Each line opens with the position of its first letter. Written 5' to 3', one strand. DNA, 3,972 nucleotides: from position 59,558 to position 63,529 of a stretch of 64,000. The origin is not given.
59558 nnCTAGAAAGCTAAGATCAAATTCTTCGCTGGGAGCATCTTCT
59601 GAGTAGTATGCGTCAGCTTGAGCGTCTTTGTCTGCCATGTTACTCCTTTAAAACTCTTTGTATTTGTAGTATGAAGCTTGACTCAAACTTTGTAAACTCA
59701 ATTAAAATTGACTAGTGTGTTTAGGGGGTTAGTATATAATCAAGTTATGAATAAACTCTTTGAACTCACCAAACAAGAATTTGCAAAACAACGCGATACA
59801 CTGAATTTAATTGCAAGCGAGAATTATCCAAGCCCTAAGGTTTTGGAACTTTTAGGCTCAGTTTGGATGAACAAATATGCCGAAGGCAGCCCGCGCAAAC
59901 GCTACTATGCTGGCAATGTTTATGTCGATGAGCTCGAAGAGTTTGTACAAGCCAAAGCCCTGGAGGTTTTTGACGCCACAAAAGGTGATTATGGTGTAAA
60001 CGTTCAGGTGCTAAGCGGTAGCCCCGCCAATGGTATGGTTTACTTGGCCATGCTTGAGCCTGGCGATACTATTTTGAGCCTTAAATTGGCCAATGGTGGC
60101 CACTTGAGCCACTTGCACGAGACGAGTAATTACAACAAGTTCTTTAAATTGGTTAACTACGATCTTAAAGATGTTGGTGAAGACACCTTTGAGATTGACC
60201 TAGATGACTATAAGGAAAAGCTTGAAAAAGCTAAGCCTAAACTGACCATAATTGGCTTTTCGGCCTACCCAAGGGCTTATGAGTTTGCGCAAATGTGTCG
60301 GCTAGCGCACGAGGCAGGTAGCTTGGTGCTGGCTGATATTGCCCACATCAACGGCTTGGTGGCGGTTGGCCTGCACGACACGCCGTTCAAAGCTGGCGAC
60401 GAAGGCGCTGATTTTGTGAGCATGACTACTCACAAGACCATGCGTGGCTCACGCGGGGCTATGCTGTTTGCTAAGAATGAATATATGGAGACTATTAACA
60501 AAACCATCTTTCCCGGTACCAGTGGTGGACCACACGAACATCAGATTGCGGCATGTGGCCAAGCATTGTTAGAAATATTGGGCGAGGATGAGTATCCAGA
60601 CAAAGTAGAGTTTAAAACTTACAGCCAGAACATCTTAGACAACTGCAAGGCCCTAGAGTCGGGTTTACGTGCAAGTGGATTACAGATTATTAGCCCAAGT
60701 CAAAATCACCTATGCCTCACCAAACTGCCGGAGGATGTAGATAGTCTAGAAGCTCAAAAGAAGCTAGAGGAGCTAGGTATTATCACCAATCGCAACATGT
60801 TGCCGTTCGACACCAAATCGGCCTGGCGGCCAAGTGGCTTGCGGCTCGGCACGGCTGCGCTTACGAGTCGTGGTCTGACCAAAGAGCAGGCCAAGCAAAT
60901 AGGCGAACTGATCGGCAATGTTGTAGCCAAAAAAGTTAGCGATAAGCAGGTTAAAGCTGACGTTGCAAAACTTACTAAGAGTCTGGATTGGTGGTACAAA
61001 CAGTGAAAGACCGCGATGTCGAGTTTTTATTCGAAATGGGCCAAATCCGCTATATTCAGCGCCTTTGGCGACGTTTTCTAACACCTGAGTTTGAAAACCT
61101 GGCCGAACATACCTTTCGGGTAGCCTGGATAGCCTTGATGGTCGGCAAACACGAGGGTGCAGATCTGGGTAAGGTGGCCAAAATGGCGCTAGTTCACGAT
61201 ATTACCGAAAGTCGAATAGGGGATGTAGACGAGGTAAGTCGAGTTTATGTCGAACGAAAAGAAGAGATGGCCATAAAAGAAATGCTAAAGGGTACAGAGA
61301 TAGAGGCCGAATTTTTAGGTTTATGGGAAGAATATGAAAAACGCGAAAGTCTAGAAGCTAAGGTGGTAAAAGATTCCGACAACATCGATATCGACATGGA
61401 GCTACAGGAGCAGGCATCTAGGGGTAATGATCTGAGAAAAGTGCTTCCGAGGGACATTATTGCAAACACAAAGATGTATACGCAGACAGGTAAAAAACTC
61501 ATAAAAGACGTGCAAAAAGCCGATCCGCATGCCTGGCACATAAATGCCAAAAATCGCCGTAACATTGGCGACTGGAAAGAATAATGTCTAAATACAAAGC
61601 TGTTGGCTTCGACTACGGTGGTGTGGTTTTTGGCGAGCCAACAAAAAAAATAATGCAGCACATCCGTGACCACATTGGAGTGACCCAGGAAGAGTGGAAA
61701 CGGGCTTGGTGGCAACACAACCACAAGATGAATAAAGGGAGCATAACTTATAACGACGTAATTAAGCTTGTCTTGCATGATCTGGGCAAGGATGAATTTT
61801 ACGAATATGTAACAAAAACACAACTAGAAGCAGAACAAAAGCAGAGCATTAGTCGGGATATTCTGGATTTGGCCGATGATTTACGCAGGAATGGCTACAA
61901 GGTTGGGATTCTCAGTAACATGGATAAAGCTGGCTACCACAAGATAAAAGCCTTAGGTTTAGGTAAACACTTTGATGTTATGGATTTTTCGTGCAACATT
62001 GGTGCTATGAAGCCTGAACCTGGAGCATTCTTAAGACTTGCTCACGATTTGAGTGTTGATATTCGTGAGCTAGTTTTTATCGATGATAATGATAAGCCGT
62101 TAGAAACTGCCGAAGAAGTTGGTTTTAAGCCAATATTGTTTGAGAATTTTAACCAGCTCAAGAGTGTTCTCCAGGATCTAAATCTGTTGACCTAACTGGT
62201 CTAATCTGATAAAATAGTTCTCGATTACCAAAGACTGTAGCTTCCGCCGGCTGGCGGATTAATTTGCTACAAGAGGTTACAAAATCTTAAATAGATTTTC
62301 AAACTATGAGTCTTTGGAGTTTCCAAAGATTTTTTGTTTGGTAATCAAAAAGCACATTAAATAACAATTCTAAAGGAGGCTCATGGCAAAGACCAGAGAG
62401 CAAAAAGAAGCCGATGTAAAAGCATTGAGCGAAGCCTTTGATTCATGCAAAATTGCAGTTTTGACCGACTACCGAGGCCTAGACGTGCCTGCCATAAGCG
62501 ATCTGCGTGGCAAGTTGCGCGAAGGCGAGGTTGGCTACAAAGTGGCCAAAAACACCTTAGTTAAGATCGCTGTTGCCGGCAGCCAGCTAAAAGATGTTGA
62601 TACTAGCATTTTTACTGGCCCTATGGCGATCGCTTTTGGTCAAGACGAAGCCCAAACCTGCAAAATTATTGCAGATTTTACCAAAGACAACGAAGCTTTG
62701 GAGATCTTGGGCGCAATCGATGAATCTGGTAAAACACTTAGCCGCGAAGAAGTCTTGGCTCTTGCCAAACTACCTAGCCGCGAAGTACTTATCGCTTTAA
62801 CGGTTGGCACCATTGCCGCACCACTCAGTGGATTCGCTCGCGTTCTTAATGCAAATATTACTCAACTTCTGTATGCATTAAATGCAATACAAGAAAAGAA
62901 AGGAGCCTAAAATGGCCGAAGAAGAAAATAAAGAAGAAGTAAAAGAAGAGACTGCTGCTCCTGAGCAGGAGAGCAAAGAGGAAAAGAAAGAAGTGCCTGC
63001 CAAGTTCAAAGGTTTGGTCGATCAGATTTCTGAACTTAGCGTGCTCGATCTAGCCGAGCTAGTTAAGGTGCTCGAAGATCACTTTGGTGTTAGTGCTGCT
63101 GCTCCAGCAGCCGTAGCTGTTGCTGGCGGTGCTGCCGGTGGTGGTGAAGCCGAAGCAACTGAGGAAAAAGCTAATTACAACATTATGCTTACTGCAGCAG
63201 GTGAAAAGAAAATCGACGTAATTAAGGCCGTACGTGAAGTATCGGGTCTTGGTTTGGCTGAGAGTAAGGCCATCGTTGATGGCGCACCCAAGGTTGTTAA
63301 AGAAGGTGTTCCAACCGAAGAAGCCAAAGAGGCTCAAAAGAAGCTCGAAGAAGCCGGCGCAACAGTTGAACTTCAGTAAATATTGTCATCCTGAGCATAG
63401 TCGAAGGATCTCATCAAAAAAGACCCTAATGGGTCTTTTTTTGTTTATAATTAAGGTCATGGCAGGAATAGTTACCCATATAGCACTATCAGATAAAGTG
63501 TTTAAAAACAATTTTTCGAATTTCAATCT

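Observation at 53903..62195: Complete thymidylate-cycle and nucleotide-salvage cluster wedged between rplA and rplJ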

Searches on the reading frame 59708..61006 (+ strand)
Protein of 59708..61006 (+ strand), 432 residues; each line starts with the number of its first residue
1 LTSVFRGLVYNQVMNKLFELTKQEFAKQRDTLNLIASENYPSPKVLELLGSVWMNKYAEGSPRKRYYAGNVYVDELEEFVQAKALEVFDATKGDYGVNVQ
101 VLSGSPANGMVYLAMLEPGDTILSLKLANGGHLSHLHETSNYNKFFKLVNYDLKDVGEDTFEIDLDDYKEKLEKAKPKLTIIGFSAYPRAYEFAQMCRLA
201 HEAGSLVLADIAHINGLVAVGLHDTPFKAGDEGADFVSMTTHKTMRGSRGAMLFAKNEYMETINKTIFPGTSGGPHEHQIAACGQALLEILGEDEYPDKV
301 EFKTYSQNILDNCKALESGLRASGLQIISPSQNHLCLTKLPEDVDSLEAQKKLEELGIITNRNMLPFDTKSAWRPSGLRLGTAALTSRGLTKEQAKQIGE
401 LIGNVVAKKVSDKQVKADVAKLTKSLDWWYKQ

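Call 3: search_protein_families(library=pfam, proteins=[window:59708-61006:+], max_evalue=0.01)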
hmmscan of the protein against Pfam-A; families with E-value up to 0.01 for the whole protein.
window:59708-61006:+ (432 aa): 2 families
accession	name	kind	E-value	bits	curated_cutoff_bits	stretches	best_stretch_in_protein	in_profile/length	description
PF00464.25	SHMT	-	2.8e-112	375.7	27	1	15-402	6-399/399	Serine hydroxymethyltransferase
PF00155.27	Aminotran_1_2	-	2.1e-13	50.6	19.7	1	89-389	59-353/361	Aminotransferase class I and II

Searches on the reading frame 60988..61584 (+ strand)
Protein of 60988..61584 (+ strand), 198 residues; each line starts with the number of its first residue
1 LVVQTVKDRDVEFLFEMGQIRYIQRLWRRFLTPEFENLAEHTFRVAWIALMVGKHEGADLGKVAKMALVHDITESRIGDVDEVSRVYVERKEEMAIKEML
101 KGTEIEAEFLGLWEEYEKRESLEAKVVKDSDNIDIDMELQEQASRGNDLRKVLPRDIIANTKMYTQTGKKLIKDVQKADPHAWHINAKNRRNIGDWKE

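Call 3: search_protein_families(library=pfam, proteins=[window:60988-61584:+], max_evalue=0.01)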
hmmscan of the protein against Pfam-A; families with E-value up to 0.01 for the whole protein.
window:60988-61584:+ (198 aa): 3 families
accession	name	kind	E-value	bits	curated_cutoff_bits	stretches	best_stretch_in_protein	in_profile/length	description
PF13023.12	HD_3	-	3.1e-28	99.2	22.5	1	18-144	2-136/165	HD domain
PF01966.28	HD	-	8.8e-11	42.5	22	1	39-134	2-114/116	HD domain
PF12917.13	YfbR-like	-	2.2e-10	41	25.9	1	13-148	2-150/182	5'-deoxynucleotidase YfbR-like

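Call 19: search_protein_families(library=ncbifam, proteins=[window:60988-61584:+], max_evalue=0.01)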
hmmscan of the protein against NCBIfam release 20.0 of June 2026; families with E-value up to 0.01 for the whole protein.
window:60988-61584:+ (198 aa): 4 families
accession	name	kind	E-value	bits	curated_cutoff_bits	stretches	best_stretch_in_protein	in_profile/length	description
NF003009.0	PRK03826.1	equivalog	8.6e-07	28.8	122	1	12-148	5-154/197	5'-deoxynucleotidase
TIGR00295.1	TIGR00295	hypoth_equivalog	0.0066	16.2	172.35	0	24-133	2-123/164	TIGR00295 family protein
TIGR00277.1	HDIG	domain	0.0068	16.3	27.6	0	36-76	3-43/84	HDIG domain-containing metalloprotein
NF009343.0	PRK12703.1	equivalog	0.0069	15.3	434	1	36-133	186-292/339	tRNA (cytidine(56)-2'-O)-methyltransferase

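Call 72: search_protein_families(library=padloc, proteins=[window:60988-61584:+], max_evalue=0.01)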
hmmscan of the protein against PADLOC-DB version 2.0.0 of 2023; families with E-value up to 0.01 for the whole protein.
window:60988-61584:+ (198 aa): 0 families

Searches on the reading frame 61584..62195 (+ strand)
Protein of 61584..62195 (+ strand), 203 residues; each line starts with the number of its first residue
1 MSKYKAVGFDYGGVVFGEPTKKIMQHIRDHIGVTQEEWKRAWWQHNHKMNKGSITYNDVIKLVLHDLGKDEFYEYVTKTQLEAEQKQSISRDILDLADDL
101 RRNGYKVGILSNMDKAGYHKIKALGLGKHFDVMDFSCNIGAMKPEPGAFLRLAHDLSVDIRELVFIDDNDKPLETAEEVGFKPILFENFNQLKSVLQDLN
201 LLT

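Call 3: search_protein_families(library=pfam, proteins=[window:61584-62195:+], max_evalue=0.01)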
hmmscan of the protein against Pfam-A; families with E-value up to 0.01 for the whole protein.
window:61584-62195:+ (203 aa): 3 families
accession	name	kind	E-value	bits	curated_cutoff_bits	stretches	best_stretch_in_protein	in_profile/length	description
PF00702.32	Hydrolase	-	1.3e-13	52.3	26.4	1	4-180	1-191/191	haloacid dehalogenase-like hydrolase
PF13419.12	HAD_2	-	4.6e-11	43.6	23.8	1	56-184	45-176/178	Haloacid dehalogenase-like hydrolase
PF13242.12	Hydrolase_like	-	0.0022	18.3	22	1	143-185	4-47/75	HAD-hyrolase-like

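Call 19: search_protein_families(library=ncbifam, proteins=[window:61584-62195:+], max_evalue=0.01)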
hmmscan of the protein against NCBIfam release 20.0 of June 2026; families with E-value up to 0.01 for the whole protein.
window:61584-62195:+ (203 aa): 24 families
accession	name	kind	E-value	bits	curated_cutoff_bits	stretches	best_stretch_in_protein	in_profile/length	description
TIGR02247.1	HAD-1A3-hyp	subfamily_domain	3.2e-16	59.7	125.4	1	4-193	2-202/211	epoxide hydrolase N-terminal domain-like phosphatase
TIGR02252.1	DREG-2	subfamily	9.7e-14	51.6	155.2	1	26-185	51-203/203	HAD hydrolase, REG-2-like, family IA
TIGR02253.1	CTE7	subfamily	1.7e-10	41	169.75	1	88-193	94-201/221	TIGR02253 family HAD-type hydrolase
TIGR01509.1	HAD-SF-IA-v3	subfamily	4.4e-10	39.9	29.4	1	85-185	62-153/154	HAD-IA family hydrolase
TIGR01993.1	Pyr-5-nucltdase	equivalog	1.1e-09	38.3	142.9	1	62-185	61-182/183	pyrimidine 5'-nucleotidase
NF006991.0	PRK09456.1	equivalog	5.2e-09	36.1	295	1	47-189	45-187/199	glucose-1-phosphatase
TIGR01990.1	bPGM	equivalog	1.2e-08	35.1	189.4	1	80-181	81-181/187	beta-phosphoglucomutase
TIGR01662.1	HAD-SF-IIIA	subfamily_domain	1.6e-07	31.5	44.6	1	84-187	21-139/141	HAD-IIIA family hydrolase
TIGR01449.2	PGP_bact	equivalog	2.4e-07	30.5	180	1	91-186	88-184/213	phosphoglycolate phosphatase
TIGR02009.1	PGMB-YQAB-SF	subfamily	3.1e-07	30.8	153.35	1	80-180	81-180/186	beta-phosphoglucomutase family hydrolase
TIGR01549.1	HAD-SF-IA-v1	subfamily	1e-06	29.2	23.3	1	82-180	52-149/149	HAD-IA family hydrolase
TIGR01428.1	HAD_type_II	equivalog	8.4e-06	25.9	125.4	1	61-184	65-188/197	haloacid dehalogenase type II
NF053830.1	RUBPPhHalo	equivalog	1.5e-05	24.8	330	1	92-189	107-206/234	ribulose-1,5-bisphosphate 5-phosphatase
NF009804.0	PRK13288.1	equivalog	4.9e-05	22.9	218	1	96-180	90-175/215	pyrophosphatase PpaX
NF011564.0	PRK14988.1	equivalog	0.00017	21.4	189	1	78-182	83-188/225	GMP/IMP nucleotidase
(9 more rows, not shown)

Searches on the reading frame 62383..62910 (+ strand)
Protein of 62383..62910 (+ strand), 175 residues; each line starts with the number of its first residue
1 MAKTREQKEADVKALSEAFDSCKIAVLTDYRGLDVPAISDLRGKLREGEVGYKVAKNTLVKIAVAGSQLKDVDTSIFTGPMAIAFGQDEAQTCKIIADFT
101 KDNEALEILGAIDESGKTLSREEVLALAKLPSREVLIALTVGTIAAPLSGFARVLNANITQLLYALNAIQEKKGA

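Call 10: search_protein_families(library=pfam, proteins=[window:62383-62910:+], max_evalue=0.01)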
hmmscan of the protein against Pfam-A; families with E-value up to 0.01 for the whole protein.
window:62383-62910:+ (175 aa): 1 family
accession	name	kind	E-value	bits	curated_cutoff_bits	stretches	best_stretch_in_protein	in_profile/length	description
PF00466.25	Ribosomal_L10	-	5.9e-22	78.1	22.8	1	3-101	1-100/100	Ribosomal protein L10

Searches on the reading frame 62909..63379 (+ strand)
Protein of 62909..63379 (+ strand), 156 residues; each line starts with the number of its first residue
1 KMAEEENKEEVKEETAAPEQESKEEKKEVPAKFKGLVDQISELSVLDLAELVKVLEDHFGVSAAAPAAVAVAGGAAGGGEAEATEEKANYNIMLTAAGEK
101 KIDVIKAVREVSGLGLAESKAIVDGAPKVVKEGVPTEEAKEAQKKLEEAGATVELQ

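Call 10: search_protein_families(library=pfam, proteins=[window:62909-63379:+], max_evalue=0.01)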
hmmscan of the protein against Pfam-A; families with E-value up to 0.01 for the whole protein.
window:62909-63379:+ (156 aa): 2 families
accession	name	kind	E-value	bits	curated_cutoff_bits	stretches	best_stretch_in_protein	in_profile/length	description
PF00542.24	Ribosomal_L12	-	4.9e-26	91.3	25.9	1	91-156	2-67/67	Ribosomal protein L7/L12 C-terminal domain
PF16320.10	Ribosomal_L12_N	-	6.7e-19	67.8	25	1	35-78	4-46/48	Ribosomal protein L7/L12 dimerisation domain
